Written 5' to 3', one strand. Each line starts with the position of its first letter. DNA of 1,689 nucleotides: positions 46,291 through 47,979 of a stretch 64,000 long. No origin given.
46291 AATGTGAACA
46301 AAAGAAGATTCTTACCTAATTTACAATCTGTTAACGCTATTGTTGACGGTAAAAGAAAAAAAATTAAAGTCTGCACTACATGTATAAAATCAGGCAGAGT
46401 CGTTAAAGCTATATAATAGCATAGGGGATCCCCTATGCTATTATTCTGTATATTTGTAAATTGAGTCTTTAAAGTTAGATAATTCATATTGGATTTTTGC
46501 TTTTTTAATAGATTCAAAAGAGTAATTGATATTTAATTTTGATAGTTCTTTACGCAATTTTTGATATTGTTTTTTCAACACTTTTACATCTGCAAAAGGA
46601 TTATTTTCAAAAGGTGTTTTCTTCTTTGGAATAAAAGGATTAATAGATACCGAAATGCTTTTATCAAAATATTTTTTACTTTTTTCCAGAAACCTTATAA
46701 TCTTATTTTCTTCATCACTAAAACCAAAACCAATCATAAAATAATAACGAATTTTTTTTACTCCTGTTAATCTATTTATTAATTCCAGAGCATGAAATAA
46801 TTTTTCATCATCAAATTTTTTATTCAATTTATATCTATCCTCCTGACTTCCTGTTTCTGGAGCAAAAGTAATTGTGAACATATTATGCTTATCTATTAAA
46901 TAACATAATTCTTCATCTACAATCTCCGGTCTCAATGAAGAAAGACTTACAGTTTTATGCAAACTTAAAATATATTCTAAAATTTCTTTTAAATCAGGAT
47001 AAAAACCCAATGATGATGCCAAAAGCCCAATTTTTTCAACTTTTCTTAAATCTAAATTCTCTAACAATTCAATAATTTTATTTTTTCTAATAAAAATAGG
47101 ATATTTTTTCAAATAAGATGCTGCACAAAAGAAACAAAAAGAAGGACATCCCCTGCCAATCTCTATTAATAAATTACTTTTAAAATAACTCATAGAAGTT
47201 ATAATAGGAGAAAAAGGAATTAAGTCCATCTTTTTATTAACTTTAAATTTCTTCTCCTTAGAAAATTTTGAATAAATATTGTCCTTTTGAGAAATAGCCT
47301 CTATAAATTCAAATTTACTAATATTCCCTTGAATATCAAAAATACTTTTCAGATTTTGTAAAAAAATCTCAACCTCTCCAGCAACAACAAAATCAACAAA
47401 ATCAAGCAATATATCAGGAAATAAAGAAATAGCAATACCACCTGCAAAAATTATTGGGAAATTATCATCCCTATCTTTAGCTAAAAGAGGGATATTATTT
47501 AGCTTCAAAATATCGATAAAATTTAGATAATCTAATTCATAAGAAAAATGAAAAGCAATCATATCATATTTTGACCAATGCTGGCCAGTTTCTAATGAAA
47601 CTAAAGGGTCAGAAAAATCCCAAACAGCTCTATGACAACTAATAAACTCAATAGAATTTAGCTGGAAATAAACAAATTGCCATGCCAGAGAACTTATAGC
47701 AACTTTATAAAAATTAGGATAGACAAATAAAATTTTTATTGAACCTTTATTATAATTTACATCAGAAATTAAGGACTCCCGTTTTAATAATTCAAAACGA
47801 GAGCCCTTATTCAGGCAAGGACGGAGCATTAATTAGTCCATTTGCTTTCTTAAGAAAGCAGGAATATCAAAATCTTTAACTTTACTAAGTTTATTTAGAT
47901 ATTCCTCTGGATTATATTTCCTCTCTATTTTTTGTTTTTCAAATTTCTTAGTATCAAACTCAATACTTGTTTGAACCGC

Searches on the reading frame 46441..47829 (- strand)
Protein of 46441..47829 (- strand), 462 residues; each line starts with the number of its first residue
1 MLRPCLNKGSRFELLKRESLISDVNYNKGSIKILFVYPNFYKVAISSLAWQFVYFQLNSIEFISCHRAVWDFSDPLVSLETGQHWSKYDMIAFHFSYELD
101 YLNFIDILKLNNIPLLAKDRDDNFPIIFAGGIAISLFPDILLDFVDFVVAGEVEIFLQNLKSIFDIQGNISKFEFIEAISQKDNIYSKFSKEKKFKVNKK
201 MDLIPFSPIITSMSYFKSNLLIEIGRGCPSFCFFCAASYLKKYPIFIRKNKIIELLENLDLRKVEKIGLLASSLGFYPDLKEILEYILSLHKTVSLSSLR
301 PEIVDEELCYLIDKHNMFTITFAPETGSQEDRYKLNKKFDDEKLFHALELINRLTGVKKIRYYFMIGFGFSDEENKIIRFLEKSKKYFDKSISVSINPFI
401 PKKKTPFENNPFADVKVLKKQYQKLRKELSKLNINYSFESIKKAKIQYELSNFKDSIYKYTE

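Call 73: search_protein_families(library=pfam, proteins=[window:46441-47829:-], max_evalue=0.01)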
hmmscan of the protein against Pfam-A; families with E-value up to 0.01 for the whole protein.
window:46441-47829:- (462 aa): 2 families
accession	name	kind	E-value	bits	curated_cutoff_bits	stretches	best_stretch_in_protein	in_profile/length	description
PF19864.5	Radical_SAM_N2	-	7.5e-25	87.6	29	1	52-186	4-149/151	Radical SAM proteins, N-terminal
PF04055.27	Radical_SAM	-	1.4e-11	45.3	29.5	1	222-381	1-166/166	Radical SAM superfamily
